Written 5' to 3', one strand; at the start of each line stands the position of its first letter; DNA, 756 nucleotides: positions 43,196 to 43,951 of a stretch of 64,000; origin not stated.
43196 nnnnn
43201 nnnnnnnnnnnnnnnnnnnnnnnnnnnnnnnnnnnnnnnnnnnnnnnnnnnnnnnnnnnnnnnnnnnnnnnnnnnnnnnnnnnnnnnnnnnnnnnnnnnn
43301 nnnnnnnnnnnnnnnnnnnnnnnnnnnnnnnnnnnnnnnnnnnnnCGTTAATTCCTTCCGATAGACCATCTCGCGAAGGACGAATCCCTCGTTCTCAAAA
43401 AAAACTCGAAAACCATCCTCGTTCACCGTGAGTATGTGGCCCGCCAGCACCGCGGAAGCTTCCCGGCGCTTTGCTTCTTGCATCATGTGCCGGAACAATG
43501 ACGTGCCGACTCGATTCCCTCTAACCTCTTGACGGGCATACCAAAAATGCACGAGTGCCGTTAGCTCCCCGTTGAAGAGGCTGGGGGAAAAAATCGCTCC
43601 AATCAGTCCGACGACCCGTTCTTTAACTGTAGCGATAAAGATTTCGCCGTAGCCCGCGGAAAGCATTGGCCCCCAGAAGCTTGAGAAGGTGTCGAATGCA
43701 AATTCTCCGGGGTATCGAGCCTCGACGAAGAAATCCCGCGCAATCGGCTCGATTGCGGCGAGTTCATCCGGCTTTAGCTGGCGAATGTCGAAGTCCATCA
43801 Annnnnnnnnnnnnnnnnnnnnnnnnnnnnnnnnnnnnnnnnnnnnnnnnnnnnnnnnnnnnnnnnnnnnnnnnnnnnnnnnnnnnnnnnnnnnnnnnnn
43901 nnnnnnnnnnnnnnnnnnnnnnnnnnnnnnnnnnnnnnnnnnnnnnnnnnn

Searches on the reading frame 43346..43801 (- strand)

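Call 7: search_protein_families(library=phrogs, proteins=[window:43346-43801:-], max_evalue=0.001)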
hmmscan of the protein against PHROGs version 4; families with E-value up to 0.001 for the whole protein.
window:43346-43801:- (152 aa): 1 family
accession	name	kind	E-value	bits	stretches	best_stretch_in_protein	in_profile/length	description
phrog_1249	-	other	7.1e-13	49.7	1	2-150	6-156/180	acetyltransferase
